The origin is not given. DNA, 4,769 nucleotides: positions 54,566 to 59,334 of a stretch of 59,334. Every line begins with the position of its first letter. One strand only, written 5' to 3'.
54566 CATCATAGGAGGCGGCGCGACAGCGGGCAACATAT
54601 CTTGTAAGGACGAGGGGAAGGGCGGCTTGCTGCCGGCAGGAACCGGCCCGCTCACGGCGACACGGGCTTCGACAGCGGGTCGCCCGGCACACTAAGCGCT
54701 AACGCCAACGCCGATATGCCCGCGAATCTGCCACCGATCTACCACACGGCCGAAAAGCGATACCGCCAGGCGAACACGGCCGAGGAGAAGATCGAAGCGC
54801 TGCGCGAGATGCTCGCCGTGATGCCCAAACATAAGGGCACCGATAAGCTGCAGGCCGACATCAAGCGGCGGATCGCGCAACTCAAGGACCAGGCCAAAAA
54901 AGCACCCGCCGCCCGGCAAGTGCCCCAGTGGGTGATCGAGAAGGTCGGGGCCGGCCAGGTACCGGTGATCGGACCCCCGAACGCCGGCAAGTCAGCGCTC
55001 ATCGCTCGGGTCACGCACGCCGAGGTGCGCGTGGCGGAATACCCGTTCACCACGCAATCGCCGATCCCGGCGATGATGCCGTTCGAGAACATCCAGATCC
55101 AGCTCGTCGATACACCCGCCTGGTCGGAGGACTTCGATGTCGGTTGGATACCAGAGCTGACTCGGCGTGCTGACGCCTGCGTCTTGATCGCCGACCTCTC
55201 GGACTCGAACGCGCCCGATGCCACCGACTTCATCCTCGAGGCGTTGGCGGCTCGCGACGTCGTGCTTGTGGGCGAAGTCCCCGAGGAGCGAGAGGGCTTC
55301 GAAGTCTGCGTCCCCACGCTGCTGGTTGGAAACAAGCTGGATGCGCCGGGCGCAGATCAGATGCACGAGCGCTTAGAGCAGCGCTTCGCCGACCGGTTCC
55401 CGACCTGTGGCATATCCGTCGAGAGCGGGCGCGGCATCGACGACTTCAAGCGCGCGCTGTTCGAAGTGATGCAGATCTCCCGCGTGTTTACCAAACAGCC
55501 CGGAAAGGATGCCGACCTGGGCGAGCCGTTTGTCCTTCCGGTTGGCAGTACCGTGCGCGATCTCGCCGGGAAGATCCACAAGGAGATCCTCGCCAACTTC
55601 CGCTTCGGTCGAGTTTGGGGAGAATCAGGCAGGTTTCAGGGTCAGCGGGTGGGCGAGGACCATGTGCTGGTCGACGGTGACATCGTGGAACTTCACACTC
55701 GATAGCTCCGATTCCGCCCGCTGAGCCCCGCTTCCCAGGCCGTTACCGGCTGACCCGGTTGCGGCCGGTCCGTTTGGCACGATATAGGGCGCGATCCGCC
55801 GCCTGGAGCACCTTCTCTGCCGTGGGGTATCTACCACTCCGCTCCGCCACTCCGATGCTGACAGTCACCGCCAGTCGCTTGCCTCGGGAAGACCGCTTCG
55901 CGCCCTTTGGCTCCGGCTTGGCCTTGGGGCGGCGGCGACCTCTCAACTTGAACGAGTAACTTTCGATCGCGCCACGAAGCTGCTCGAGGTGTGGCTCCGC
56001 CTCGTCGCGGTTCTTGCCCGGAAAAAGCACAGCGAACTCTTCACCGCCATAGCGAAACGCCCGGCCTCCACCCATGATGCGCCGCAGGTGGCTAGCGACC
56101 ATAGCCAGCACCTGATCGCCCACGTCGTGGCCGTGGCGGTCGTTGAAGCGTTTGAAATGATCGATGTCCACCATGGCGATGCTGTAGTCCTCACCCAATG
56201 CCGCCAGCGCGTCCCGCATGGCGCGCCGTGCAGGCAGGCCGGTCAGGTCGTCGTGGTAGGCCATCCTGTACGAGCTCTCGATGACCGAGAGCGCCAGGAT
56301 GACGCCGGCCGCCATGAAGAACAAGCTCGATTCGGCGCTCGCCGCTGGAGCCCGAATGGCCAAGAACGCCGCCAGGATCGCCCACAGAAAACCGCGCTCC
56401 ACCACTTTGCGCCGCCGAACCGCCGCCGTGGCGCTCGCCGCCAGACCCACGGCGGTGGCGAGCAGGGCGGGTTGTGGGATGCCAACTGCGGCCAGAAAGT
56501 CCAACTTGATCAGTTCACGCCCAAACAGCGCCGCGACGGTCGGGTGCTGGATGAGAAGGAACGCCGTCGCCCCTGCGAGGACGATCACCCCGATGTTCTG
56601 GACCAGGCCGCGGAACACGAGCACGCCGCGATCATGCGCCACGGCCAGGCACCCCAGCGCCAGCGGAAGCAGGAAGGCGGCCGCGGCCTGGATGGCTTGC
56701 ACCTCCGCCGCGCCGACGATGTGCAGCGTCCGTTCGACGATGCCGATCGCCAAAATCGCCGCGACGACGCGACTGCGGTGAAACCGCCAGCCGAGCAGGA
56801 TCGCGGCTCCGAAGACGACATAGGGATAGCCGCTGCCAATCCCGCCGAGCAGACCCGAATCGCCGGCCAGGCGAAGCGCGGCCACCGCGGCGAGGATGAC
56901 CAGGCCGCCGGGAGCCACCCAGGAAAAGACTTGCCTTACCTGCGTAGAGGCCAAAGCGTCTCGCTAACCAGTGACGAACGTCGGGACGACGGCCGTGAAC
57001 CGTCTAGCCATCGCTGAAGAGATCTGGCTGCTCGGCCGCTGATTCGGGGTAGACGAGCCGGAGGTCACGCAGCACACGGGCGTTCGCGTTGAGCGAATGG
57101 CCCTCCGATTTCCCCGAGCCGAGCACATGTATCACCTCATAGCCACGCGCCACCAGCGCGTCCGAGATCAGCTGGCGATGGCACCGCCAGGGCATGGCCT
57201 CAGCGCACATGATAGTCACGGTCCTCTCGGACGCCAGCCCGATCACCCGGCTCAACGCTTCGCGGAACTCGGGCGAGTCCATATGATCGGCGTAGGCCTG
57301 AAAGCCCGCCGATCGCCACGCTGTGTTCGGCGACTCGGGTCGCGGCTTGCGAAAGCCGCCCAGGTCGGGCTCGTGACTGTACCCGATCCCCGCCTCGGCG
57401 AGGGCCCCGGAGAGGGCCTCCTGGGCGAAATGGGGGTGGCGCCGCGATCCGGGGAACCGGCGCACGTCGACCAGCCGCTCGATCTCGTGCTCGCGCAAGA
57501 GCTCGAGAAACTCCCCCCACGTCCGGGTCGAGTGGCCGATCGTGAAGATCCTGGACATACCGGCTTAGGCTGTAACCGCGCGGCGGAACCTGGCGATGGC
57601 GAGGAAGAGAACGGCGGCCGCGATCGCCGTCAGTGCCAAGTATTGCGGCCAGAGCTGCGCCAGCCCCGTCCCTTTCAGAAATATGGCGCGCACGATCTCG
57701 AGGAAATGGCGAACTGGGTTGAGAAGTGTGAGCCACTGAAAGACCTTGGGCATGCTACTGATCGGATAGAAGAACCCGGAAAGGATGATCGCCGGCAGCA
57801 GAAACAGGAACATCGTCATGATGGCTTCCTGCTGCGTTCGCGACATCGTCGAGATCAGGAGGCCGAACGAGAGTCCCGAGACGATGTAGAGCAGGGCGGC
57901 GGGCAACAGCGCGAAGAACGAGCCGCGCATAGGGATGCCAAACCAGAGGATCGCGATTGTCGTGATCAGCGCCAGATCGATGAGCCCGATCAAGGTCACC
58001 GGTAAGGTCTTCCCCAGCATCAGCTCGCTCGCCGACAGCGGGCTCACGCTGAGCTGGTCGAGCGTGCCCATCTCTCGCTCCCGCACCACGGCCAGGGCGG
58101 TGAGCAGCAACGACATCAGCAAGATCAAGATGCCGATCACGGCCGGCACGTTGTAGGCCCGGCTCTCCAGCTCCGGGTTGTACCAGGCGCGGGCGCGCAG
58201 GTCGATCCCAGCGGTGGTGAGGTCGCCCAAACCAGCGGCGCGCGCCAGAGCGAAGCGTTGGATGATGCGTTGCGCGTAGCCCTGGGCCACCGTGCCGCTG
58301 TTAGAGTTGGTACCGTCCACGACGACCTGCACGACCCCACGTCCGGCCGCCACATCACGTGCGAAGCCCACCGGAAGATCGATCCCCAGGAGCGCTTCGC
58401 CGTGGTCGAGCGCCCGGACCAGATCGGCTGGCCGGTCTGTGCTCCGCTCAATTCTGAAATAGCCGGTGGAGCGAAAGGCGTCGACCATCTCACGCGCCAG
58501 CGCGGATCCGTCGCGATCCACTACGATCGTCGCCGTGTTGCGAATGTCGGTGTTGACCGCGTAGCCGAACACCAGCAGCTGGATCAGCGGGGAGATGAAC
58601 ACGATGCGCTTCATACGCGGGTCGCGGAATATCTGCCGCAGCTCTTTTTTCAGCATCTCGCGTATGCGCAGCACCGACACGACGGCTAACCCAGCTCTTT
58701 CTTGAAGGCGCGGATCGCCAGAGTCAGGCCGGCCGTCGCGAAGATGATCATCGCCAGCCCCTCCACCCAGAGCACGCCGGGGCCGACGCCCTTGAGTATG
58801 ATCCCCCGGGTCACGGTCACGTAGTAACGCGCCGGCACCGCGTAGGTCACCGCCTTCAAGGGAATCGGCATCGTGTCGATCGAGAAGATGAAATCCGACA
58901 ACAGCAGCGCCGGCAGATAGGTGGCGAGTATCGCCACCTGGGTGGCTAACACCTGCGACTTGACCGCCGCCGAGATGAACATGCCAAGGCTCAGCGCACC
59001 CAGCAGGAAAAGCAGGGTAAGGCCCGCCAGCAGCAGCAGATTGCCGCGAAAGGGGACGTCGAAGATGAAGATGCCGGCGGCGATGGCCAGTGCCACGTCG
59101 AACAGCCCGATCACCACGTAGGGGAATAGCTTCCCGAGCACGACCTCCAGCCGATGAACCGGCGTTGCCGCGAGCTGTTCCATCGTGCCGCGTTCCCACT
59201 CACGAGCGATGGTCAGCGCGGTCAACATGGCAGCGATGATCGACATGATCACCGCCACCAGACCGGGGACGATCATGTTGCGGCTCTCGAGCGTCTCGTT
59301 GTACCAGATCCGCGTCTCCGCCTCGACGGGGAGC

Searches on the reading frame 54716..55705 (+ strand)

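Call 74: search_protein_families(library=pfam, proteins=[window:54716-55705:+], max_evalue=0.00001)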
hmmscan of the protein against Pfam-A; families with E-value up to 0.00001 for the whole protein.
window:54716-55705:+ (329 aa): 3 families
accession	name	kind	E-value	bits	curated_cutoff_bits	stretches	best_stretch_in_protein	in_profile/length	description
PF02824.27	TGS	-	2.9e-16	59.7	22.2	1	256-328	2-60/60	TGS domain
PF01926.29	MMR_HSR1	-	2.3e-15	57.1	21.9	1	82-176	2-99/113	50S ribosome-binding GTPase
PF02421.24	FeoB_N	-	3e-06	27.3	27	1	82-134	3-55/156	Ferrous iron transport protein B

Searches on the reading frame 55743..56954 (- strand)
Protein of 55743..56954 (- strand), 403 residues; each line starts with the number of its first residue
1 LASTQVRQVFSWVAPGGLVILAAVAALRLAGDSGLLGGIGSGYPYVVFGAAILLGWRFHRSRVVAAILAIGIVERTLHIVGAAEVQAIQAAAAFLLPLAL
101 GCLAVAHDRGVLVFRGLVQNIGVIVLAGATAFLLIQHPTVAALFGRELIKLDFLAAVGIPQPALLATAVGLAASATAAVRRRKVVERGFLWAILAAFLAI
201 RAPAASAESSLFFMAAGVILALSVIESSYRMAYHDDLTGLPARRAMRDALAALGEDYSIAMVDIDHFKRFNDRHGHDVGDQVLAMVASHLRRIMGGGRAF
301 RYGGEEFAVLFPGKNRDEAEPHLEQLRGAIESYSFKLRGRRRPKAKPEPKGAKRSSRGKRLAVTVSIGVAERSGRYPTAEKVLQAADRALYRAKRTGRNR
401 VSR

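Call 74: search_protein_families(library=pfam, proteins=[window:55743-56954:-], max_evalue=0.00001)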
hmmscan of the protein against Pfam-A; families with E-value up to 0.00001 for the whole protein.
window:55743-56954:- (403 aa): 1 family
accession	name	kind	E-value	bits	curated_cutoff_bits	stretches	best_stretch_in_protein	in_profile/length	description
PF00990.26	GGDEF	-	2.2e-32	112.5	23.8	2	232-339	1-116/161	Diguanylate cyclase, GGDEF domain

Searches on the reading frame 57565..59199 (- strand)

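Call 74: search_protein_families(library=pfam, proteins=[window:57565-59199:-], max_evalue=0.00001)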
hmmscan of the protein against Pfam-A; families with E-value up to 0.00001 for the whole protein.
window:57565-59199:- (544 aa): 3 families
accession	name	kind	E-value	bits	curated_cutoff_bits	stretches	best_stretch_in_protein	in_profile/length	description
PF12698.13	ABC2_membrane_3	-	8.5e-51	173.5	31.6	1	200-535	7-346/347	ABC-2 family transporter protein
PF01061.29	ABC2_membrane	-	2.7e-37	128.8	26.9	1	347-508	47-211/211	ABC-2 type transporter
PF12679.13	ABC2_membrane_2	-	9.2e-16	58.4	27.2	1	182-540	3-280/283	ABC-2 family transporter protein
